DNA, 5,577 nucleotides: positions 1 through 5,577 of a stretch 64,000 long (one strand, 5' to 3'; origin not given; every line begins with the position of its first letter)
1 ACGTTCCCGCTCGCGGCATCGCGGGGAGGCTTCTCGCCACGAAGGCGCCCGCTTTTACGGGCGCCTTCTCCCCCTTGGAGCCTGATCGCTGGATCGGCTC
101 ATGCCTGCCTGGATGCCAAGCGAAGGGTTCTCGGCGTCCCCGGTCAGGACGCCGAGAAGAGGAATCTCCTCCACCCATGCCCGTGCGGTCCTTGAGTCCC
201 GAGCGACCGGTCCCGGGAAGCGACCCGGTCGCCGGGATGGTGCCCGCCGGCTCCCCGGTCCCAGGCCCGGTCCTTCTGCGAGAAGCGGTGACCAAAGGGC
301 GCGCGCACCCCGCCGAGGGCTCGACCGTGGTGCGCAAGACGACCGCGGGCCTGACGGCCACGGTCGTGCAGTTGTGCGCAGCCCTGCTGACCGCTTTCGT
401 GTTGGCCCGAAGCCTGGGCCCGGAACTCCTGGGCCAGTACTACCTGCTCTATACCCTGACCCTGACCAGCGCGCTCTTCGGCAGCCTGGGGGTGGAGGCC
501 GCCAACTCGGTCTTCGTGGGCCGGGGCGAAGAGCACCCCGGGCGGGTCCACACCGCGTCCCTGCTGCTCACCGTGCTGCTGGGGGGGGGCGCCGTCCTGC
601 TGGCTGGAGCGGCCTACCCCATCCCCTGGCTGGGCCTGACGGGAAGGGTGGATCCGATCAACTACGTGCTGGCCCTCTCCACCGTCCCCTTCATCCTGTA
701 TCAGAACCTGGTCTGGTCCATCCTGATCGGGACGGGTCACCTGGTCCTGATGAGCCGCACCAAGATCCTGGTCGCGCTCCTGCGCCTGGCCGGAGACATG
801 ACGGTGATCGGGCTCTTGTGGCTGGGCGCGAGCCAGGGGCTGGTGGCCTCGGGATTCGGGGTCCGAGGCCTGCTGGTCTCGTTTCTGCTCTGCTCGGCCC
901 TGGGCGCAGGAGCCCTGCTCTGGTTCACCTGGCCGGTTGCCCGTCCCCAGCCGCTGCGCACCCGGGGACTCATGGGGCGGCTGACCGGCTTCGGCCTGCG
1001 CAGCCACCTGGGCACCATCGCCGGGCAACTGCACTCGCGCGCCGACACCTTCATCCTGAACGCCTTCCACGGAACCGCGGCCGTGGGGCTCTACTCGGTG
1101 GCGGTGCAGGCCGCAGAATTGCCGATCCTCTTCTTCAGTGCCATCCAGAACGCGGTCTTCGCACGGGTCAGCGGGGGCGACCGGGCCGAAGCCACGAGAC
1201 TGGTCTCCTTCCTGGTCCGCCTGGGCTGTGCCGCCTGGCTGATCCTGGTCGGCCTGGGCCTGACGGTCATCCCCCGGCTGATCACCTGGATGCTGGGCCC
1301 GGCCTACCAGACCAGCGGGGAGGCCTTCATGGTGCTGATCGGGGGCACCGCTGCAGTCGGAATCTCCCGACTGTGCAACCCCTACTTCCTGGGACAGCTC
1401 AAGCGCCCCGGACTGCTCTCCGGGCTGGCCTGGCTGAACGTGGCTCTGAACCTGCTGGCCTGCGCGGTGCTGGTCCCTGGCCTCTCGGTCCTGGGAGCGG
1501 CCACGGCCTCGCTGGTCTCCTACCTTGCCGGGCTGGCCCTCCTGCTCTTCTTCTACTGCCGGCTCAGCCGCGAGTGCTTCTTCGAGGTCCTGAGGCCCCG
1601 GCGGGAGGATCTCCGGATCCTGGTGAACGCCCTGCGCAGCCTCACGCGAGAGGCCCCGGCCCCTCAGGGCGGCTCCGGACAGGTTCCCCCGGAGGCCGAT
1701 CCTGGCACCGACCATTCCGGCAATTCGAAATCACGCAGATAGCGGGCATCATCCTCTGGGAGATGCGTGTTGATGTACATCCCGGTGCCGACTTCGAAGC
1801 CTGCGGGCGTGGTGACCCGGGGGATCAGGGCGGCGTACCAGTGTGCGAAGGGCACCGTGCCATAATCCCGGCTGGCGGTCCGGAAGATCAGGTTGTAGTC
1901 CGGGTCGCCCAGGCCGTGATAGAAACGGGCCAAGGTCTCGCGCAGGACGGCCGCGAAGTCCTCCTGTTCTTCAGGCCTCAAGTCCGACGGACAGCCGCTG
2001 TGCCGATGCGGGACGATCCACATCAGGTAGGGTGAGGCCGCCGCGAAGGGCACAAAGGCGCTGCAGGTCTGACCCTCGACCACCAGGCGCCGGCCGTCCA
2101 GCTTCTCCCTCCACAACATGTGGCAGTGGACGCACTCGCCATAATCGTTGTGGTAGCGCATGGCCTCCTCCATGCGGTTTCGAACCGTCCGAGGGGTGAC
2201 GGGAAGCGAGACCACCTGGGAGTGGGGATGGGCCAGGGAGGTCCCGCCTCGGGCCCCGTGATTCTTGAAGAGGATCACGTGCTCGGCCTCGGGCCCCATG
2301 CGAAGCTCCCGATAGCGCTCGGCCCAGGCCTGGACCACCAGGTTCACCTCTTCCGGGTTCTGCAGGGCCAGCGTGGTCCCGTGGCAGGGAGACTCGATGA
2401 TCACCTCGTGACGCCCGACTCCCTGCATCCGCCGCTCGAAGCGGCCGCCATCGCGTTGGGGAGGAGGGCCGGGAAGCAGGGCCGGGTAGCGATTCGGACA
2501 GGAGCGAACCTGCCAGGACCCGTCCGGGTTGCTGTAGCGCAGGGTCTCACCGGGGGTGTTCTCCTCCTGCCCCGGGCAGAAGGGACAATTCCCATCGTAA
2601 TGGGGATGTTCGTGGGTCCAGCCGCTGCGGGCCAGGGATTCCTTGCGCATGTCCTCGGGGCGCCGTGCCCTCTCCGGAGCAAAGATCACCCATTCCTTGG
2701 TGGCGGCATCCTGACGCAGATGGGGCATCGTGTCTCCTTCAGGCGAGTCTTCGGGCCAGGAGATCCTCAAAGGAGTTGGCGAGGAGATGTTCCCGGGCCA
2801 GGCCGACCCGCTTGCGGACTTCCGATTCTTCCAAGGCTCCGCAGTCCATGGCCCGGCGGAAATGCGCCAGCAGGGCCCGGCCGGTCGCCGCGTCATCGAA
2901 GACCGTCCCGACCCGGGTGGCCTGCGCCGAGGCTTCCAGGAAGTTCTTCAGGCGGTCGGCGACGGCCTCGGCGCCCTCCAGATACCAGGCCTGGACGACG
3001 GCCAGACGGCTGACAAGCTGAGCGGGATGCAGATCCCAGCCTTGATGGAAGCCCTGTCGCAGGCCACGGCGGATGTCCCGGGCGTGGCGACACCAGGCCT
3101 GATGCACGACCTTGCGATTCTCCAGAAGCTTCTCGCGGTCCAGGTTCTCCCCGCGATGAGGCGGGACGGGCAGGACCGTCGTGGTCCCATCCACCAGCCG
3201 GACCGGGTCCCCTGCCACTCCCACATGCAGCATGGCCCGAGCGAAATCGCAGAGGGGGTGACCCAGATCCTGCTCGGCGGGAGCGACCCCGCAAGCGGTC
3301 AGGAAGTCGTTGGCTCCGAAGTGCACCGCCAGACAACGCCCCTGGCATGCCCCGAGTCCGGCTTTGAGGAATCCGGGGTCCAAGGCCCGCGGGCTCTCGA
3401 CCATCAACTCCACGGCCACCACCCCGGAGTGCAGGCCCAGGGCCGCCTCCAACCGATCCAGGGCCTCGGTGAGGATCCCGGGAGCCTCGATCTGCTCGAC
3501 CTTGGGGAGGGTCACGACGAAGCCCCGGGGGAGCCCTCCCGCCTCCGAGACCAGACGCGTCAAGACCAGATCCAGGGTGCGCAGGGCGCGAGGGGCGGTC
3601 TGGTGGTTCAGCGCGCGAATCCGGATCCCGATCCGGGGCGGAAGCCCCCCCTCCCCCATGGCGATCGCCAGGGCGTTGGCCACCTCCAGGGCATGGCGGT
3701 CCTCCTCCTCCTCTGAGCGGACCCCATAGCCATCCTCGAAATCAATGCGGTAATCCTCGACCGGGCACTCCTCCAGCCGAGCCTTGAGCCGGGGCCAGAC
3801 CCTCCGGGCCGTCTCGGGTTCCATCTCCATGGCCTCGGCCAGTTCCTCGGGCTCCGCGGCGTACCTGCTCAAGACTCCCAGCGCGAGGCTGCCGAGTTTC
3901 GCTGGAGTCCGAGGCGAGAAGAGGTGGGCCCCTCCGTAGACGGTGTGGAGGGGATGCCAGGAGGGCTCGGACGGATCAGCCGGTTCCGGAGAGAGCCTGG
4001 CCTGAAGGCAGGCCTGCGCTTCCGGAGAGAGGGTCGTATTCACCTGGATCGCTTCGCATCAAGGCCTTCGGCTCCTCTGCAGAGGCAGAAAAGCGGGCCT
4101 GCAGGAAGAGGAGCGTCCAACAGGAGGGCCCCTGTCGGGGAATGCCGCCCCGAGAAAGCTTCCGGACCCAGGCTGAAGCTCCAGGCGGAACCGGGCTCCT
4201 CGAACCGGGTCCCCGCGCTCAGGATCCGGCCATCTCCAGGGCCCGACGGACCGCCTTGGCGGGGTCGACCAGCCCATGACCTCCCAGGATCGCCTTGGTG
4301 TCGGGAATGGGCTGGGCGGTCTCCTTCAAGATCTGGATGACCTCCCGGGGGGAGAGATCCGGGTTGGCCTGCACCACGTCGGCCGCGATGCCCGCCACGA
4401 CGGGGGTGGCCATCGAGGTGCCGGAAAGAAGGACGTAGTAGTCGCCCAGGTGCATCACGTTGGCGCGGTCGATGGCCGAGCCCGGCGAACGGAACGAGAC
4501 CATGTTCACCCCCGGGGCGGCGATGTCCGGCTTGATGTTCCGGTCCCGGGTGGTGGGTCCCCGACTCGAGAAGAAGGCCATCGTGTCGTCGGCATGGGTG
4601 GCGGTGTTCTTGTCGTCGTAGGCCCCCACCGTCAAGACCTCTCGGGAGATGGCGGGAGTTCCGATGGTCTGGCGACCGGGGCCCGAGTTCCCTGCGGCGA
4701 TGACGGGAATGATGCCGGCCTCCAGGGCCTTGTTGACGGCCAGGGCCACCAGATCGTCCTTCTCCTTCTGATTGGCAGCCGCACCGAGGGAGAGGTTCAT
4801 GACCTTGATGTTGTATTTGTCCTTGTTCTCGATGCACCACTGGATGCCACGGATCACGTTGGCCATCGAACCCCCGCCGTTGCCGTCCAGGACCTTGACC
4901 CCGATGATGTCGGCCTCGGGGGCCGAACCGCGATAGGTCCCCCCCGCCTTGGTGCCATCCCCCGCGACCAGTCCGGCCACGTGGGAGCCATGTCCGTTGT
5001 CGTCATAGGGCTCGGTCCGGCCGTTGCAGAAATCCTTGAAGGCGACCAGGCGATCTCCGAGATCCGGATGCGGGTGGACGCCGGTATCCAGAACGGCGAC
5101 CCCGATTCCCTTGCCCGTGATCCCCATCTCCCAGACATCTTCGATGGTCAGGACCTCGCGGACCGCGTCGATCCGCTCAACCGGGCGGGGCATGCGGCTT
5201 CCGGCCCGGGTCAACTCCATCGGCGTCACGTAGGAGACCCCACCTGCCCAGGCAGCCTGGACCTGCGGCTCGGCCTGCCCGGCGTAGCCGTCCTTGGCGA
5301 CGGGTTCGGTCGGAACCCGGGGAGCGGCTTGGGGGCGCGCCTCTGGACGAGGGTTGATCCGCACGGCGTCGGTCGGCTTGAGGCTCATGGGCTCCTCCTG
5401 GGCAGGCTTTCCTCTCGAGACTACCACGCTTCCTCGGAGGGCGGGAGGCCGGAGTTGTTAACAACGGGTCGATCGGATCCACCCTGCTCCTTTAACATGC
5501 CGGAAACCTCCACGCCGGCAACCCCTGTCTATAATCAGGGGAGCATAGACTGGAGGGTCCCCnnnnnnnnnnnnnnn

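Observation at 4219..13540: Accessory-looking block: S8 protease, inactive C11 scaffold, orphan PilT ATPase, Gly-zipper proteins, 1005-aa orphan and acylphosphatase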

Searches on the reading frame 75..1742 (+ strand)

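Call 6: search_protein_families(library=pfam, proteins=[window:75-1742:+], max_evalue=0.01)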
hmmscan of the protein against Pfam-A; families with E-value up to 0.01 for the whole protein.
window:75-1742:+ (555 aa): 2 families
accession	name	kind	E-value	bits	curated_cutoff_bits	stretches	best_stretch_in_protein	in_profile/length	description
PF01943.22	Polysacc_synt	-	3.8e-11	43.4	28.2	1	86-362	2-267/274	Polysaccharide biosynthesis protein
PF13440.11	Polysacc_synt_3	-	7.2e-09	35.7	23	1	251-362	127-236/293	Polysaccharide biosynthesis protein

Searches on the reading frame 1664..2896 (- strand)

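Call 6: search_protein_families(library=pfam, proteins=[window:1664-2896:-], max_evalue=0.01)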
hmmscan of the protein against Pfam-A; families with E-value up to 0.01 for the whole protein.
window:1664-2896:- (410 aa): 3 families
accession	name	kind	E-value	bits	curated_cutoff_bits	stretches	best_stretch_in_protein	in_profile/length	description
PF01087.27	GalP_UDP_transf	-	7.4e-22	79.1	22.1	1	56-235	10-184/184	Galactose-1-phosphate uridyl transferase, N-terminal domain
PF16268.10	DUF4921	-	2.5e-07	30.4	28.5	1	184-381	204-387/425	Domain of unknown function (DUF4921)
PF16285.10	DUF4931_N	-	5.7e-07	30.1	24.1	1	164-231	54-121/124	Domain of unknown function (DUF4931) N-terminal domain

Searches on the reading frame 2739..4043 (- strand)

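Call 6: search_protein_families(library=pfam, proteins=[window:2739-4043:-], max_evalue=0.01)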
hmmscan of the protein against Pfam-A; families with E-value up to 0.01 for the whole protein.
window:2739-4043:- (434 aa): 1 family
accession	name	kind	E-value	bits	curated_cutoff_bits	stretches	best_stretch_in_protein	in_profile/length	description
PF22484.2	DUF6986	-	3.1e-128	428.5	27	1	26-425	16-405/408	Domain of unknown function (DUF6986)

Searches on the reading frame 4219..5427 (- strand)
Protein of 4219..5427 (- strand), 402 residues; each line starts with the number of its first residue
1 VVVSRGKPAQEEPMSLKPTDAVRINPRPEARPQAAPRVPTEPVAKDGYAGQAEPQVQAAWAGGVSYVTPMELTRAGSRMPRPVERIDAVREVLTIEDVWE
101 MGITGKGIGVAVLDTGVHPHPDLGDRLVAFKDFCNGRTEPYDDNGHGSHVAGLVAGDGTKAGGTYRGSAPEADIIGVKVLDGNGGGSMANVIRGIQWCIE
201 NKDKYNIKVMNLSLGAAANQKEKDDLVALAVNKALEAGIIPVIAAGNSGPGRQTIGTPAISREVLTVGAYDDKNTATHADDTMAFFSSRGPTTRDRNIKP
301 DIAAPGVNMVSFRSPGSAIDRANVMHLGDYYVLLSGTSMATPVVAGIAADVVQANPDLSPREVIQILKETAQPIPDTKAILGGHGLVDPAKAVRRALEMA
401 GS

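Call 6: search_protein_families(library=pfam, proteins=[window:4219-5427:-], max_evalue=0.01)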
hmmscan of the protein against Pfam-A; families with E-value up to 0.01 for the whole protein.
window:4219-5427:- (402 aa): 1 family
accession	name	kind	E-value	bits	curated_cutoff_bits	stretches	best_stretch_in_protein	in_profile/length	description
PF00082.27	Peptidase_S8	-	1.5e-60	205.4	21.8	1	105-372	1-274/288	Subtilase family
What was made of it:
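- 4219..5388 (-): S8 subtilase, 389 aa. The triad is intact and there is no signal peptide. It is the only catalytic component of the core. PF00082, 205 bits (call 6).
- Checked: S8: 4219-5388(-), PF00082, 205 bits (call 6).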

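Call 45: search_protein_families(library=ncbifam, proteins=[window:4219-5388:-], max_evalue=0.001)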
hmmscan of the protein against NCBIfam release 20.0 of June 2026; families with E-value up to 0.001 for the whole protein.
window:4219-5388:- (389 aa): 8 families
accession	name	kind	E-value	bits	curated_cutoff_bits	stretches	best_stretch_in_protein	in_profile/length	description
TIGR03921.1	T7SS_mycosin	equivalog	2.7e-50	171.5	278.75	1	81-383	2-288/353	type VII secretion-associated serine protease mycosin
NF033595.1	denti_PrtP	equivalog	3.7e-21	75.4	300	1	197-380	342-502/606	dentilisin complex serine proteinase subunit PrtP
NF040553.1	SGO_0316_fam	subfamily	8.9e-18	63.4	1400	2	128-261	355-503/1486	SGO_0316/SGO_0317 family LPXTG-anchored serine peptidase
NF042956.1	IteS_antiphage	equivalog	2.5e-17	62.4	900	1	97-341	259-511/747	S8 family anti-phage peptidase IteS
NF049966.1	QH_SP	equivalog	1.5e-16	60.5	165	1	97-254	2-140/219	subtilisin-like serine protease QhpE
NF040808.2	CspC_non_triad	exception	1.7e-12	46.6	675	1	240-299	419-471/556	bile acid germinant receptor pseudoprotease CspC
NF040809.1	germ_prot_CspBA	exception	3e-12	45.1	1250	2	240-299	966-1018/1099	bifunctional germination protease/germinant receptor pseudoprotease CspBA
TIGR03895.1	protease_PatA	subfamily_domain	2.5e-11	43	421.05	1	133-362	1-204/606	PatA/PatG family cyanobactin maturation protease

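Call 46: search_protein_families(library=padloc, proteins=[window:4219-5388:-], max_evalue=0.001)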
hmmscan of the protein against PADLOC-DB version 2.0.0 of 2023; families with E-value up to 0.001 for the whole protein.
window:4219-5388:- (389 aa): 6 families
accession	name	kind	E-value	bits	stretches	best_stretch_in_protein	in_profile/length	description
PDLC03014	subtilase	-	3.9e-33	113.5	1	53-364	139-381/391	-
PDLC02197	IetS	-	1.2e-22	78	1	97-341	261-513/749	-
PDLC02201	IetS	-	4.5e-14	49.7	1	97-340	257-505/781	-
PDLC02199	IetS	-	6.8e-12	42.4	1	241-342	488-583/826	-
PDLC02198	IetS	-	1.8e-11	40.7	1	96-234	255-398/795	-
PDLC02202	IetS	-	1e-06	25.3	1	97-344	300-541/780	-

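Call 63: search_solved_structures(query=window:4219-5388:-, max_evalue=1e-20)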
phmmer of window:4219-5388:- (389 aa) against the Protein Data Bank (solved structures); distinct sequences matched with E-value up to 1e-20: 80 (the best 60 are shown).
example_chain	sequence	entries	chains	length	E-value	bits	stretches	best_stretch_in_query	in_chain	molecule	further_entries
3afg_A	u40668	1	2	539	4.7e-76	259.9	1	77-379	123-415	Subtilisin-like serine protease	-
9ues_B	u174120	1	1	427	7.2e-76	259.3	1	80-379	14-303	Subtilisin-like serine protease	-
8jmw_A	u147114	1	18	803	2.1e-39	139.3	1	79-257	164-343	S8 family serine peptidase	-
1mpt_A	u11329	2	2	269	6.3e-34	121.2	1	87-379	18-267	M-PROTEASE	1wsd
1ndu_A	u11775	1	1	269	1.5e-33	120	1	87-379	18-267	Subtilisin Savinase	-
1gci_A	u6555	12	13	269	2.1e-33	119.5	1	87-379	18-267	SUBTILISIN | Subtilisin Savinase | SAVINASE (TM)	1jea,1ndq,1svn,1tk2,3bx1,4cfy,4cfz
1ah2_A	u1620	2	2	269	2.3e-33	119.4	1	87-379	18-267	SERINE PROTEASE PB92 | SUBTILISIN SAVINASE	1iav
1c9m_A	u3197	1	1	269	6.5e-33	117.9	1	87-379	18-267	SERINE PROTEASE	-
5arb_A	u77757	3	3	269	7.7e-33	117.7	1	87-379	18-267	SUBTILISIN SAVINASE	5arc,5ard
1c9j_A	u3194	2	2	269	1.3e-32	117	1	87-379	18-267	SERINE PROTEASE | Subtilisin Savinase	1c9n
1st3_A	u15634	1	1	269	1.4e-32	116.8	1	87-379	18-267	SUBTILISIN BL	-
1q5p_A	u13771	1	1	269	3.1e-32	115.7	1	87-379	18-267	Serine protease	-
1ea7_A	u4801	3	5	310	3.3e-31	112.3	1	90-372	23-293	SERINE PROTEASE | 36KDA PROTEASE | Sphericase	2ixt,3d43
5ffn_A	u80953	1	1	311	4.4e-30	108.6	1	91-368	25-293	Enzyme subtilase SubTY from Bacillus sp. TY145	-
1sbi_A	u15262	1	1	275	8.1e-29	104.4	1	87-375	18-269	SUBTILISIN 8397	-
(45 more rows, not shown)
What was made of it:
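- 4219..5388 (-): Best PDB match is Tk-SP 3afg at 260 bits (call 63).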
